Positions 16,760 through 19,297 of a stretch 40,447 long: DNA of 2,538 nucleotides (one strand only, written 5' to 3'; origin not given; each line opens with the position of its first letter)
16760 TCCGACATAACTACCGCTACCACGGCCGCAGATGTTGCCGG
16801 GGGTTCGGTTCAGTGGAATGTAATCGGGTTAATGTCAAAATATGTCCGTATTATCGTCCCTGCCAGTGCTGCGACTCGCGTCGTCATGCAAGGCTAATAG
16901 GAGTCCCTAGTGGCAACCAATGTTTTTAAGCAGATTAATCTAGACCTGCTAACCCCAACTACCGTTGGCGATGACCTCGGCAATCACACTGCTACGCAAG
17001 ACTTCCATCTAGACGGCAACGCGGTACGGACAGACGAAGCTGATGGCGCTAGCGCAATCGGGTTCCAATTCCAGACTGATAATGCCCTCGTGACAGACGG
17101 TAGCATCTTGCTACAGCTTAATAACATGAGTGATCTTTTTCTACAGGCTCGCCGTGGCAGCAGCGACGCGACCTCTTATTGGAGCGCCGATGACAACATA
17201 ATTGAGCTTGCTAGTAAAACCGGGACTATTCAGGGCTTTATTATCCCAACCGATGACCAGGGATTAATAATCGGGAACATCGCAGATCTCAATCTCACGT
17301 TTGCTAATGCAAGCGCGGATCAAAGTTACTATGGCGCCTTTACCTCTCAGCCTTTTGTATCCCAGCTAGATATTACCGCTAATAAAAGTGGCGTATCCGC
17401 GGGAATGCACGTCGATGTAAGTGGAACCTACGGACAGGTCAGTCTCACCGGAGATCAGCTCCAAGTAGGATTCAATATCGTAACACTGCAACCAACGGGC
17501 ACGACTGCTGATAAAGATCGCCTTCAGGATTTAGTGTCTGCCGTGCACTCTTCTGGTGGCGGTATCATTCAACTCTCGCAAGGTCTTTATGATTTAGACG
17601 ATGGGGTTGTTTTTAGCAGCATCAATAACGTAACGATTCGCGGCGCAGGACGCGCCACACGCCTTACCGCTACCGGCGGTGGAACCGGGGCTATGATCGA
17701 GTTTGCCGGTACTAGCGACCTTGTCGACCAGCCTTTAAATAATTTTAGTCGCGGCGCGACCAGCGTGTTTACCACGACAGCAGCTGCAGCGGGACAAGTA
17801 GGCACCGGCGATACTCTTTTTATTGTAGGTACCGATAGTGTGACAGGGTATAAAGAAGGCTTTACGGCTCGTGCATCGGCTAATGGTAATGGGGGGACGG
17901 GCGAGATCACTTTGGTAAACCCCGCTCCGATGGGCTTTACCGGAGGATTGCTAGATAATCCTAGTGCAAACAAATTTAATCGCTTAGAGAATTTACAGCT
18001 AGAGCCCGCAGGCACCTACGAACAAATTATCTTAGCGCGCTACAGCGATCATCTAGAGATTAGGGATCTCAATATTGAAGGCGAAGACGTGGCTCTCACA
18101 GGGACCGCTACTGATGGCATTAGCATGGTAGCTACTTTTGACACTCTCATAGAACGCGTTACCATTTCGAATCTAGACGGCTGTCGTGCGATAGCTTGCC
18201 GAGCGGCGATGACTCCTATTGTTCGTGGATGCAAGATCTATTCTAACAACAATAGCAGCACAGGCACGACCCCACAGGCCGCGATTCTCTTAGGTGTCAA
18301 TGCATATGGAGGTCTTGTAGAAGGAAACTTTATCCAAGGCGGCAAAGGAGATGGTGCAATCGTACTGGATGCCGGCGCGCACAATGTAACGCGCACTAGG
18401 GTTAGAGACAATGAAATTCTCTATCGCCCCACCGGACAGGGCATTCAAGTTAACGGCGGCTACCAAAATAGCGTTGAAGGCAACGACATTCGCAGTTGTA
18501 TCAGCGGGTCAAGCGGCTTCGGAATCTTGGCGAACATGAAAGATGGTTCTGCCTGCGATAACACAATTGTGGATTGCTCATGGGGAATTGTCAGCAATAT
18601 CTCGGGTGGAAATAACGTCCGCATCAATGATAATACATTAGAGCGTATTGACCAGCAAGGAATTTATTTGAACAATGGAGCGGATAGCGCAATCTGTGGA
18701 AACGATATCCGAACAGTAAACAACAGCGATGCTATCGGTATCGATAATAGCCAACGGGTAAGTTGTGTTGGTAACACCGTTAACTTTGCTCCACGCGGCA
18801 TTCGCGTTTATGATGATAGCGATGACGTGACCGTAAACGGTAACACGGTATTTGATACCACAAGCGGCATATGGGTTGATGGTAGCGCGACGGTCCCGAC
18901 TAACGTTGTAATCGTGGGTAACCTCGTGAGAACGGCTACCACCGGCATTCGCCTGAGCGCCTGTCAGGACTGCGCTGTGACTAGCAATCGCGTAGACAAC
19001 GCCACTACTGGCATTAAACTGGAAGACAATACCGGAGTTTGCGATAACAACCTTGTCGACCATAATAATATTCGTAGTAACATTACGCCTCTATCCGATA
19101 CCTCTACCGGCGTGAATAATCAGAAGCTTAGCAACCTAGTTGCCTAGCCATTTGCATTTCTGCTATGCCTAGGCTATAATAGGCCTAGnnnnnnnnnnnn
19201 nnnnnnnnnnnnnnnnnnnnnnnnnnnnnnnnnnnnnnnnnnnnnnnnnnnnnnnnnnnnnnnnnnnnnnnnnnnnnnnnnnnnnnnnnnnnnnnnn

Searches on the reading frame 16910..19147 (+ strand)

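Call 11: search_protein_families(library=pfam, proteins=[window:16910-19147:+], max_evalue=0.001)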
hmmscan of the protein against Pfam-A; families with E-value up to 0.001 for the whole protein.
window:16910-19147:+ (745 aa): 2 families
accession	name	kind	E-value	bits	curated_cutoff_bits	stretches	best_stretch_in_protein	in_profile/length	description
PF05048.19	NosD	-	5.4e-20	72.2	23.6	1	570-738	5-163/212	Periplasmic copper-binding protein (NosD)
PF13229.12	Beta_helix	-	1.9e-18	67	25.9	3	468-599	34-157/158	Right handed beta helix region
